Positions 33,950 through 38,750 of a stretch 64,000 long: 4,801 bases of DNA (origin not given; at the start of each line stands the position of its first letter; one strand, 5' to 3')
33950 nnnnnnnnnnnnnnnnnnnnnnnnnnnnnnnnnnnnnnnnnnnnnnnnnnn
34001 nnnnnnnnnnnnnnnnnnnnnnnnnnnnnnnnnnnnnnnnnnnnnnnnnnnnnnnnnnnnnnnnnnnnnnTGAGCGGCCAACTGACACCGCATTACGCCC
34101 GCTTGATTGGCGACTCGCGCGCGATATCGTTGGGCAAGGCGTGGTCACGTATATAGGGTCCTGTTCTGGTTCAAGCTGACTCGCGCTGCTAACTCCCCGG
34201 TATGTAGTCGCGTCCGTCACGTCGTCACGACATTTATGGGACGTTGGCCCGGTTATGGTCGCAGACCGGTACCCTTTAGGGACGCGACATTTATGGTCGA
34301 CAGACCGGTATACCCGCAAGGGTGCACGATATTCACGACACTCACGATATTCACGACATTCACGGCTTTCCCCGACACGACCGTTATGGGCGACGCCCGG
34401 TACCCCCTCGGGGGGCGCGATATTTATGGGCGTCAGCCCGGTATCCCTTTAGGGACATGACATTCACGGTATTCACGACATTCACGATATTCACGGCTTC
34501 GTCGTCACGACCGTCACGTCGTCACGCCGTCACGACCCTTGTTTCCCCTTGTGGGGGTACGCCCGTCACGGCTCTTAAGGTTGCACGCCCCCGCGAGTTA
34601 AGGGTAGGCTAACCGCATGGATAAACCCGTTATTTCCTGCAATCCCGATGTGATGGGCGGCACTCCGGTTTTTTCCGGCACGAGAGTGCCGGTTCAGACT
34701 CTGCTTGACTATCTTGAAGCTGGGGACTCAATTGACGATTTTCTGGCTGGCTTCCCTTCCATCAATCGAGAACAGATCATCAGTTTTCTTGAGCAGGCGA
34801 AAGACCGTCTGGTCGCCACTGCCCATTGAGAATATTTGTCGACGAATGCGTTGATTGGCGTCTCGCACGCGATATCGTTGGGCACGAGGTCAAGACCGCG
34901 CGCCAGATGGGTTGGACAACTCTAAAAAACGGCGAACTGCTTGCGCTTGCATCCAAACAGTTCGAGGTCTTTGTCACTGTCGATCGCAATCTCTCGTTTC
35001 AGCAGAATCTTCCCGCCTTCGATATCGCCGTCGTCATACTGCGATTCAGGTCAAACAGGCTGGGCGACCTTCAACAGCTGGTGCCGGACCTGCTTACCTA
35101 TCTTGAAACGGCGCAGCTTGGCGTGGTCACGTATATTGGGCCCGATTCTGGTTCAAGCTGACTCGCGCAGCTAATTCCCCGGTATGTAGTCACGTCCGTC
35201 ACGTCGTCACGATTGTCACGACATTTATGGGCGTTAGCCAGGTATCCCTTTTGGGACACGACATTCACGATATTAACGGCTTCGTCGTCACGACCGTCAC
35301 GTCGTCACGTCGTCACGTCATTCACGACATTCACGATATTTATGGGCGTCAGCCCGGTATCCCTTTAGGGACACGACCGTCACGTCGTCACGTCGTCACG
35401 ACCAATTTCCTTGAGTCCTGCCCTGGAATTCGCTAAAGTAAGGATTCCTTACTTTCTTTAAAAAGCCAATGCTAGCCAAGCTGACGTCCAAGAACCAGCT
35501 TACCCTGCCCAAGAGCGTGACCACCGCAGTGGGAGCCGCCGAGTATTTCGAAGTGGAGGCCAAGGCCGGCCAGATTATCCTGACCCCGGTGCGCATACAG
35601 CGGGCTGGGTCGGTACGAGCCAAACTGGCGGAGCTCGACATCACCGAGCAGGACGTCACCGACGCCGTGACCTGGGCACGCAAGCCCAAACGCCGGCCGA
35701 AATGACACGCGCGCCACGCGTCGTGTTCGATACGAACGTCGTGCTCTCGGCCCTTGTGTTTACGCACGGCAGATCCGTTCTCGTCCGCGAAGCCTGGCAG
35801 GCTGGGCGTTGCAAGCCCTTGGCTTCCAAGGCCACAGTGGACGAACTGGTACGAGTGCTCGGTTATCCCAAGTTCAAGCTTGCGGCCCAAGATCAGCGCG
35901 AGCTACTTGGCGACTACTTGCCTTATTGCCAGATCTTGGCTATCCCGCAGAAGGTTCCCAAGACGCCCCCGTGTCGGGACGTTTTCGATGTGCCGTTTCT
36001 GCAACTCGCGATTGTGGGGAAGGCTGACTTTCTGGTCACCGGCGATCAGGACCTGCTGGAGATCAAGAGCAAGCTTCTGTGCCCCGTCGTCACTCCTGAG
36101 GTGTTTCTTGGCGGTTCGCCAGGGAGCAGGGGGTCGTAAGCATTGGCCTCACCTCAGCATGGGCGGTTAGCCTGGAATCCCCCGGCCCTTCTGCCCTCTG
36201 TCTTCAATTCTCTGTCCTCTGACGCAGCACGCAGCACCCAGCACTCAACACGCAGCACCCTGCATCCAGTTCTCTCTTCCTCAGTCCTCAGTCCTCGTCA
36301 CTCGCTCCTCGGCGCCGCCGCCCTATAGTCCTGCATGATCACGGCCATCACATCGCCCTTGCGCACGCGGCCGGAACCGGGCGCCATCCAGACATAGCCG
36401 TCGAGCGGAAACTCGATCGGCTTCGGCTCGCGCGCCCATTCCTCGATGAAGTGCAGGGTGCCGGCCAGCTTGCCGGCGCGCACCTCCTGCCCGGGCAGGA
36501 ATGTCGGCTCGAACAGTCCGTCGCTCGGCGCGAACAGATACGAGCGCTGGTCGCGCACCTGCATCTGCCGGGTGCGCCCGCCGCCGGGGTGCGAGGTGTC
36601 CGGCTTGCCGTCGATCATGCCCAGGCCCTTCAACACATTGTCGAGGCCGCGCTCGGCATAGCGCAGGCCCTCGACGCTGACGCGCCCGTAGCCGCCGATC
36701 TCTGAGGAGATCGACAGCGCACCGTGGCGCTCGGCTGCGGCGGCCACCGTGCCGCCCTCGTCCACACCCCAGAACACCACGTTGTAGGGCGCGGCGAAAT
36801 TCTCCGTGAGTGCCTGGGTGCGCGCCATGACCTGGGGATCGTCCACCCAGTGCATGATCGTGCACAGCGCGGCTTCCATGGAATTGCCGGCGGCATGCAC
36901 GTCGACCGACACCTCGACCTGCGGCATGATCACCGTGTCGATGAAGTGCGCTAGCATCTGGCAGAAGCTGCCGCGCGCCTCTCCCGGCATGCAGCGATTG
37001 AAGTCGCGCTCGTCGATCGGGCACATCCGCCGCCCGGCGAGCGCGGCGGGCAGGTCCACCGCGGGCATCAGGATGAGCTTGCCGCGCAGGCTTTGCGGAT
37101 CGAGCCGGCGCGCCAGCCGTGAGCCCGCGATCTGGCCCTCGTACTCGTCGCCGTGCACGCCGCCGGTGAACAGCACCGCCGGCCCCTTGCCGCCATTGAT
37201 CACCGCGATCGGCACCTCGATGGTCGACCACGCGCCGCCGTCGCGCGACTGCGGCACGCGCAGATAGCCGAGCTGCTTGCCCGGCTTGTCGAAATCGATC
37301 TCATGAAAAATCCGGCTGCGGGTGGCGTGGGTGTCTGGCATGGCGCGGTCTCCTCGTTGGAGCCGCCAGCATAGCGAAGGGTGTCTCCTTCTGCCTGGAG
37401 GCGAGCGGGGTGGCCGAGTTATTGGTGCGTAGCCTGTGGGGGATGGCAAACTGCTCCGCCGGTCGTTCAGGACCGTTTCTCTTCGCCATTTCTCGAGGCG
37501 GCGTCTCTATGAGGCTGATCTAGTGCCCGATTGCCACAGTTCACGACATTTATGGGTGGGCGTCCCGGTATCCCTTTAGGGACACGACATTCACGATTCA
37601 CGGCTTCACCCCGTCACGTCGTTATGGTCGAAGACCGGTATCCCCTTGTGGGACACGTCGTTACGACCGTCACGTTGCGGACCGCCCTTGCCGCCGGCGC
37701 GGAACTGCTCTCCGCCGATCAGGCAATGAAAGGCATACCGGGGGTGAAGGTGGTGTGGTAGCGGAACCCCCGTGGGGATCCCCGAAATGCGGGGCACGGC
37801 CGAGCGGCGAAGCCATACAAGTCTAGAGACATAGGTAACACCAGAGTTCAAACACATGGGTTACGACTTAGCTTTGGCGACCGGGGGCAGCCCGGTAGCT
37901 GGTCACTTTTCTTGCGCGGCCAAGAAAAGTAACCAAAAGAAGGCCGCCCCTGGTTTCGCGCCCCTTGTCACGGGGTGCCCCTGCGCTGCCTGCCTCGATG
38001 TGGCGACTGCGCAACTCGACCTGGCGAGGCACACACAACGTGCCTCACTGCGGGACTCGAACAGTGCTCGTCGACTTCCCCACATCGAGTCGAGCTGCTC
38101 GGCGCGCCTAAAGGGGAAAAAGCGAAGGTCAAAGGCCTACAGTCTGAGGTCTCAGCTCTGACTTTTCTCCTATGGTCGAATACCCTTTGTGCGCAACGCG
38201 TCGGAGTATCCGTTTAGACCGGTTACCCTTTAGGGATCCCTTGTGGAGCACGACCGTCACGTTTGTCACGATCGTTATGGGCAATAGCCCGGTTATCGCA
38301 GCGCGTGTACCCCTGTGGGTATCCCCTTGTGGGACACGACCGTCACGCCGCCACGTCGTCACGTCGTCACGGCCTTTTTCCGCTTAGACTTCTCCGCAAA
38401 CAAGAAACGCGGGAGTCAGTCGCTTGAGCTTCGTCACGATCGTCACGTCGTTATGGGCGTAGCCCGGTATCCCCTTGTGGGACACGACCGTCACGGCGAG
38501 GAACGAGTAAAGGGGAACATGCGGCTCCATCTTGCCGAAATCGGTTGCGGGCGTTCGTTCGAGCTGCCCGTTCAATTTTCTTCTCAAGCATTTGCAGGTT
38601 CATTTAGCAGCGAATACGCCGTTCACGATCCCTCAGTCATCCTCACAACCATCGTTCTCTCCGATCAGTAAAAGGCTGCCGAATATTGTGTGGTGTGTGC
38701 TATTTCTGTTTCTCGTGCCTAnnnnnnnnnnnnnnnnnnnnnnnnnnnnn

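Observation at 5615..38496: Pervasive intergenic 'word-arm' palindromic element family (TCACG words plus a double-hairpin unit): at least 10 loci in 38 kb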

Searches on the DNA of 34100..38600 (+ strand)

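Call 67: search_rna_families(source=window, start=34100, end=38600, threshold=evalue, max_evalue=1)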
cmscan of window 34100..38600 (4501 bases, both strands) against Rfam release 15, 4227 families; matches with E-value up to 1: 1.
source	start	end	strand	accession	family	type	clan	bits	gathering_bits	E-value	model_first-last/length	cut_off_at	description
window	37872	37988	-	RF03167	c-di-GMP-I-GGC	Cis-reg; riboswitch;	CL00126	24.9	59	0.0097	1-80/80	no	c-di-GMP-I-GGC riboswitch aptamer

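Call 74: search_dna_similar(query=window:35186-35402:+, collection=plasmids, mode=distant, max_evalue=1, max_rows=15)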
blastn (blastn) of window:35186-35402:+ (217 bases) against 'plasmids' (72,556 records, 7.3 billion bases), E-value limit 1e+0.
No match.
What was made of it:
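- Tried and rejected: Plasmid BLAST gave no match (call 74).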

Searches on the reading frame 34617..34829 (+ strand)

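Call 23: search_protein_families(library=pfam, max_evalue=0.01, proteins=[window:34617-34829:+])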
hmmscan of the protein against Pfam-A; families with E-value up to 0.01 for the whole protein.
window:34617-34829:+ (70 aa): 1 family
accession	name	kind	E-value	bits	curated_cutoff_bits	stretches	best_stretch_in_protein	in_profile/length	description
PF04255.20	DUF433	-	3.5e-19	68.8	23.6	1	6-58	1-53/56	Protein of unknown function (DUF433)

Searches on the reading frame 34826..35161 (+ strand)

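Call 23: search_protein_families(library=pfam, max_evalue=0.01, proteins=[window:34826-35161:+])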
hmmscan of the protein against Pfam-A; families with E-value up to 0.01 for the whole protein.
window:34826-35161:+ (111 aa): 1 family
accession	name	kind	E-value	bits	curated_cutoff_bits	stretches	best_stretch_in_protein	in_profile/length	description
PF18480.7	DUF5615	-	3.3e-07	30.6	23.8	1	1-93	1-95/110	Domain of unknown function (DUF5615)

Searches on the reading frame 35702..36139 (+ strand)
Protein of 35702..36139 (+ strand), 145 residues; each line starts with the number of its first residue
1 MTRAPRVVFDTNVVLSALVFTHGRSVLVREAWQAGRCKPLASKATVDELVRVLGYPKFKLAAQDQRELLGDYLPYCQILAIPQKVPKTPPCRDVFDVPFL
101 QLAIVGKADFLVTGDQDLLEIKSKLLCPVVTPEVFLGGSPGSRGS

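Call 24: search_protein_families(library=pfam, max_evalue=0.01, proteins=[window:35702-36139:+])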
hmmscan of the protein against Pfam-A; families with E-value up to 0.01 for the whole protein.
window:35702-36139:+ (145 aa): 2 families
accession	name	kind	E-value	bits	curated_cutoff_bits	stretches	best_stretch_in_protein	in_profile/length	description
PF13470.12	PIN_3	-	2.5e-19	70.6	27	1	6-116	1-114/115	PIN domain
PF01850.27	PIN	-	1.3e-05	26.2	23.6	1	7-121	1-117/120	PIN domain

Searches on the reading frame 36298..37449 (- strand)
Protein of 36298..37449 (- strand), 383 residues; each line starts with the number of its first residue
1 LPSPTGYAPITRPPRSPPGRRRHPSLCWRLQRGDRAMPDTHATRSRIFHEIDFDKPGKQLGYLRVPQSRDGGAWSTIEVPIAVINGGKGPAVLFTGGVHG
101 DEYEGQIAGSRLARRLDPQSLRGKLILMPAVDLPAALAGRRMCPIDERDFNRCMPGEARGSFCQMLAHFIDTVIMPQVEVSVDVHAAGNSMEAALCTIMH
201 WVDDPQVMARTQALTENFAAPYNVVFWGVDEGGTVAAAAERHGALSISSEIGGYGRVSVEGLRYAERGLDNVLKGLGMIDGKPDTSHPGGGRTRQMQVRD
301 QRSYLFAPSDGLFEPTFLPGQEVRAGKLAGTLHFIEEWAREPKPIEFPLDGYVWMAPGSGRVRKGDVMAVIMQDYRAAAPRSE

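Call 12: search_protein_families(library=pfam, proteins=[window:36298-37449:-])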
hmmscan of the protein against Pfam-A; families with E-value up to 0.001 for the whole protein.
window:36298-37449:- (383 aa): 1 family
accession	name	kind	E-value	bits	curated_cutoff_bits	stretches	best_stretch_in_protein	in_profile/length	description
PF24827.1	AstE_AspA_cat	-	5.2e-30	104.9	25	1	89-274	2-190/192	Succinylglutamate desuccinylase/Aspartoacylase catalytic domain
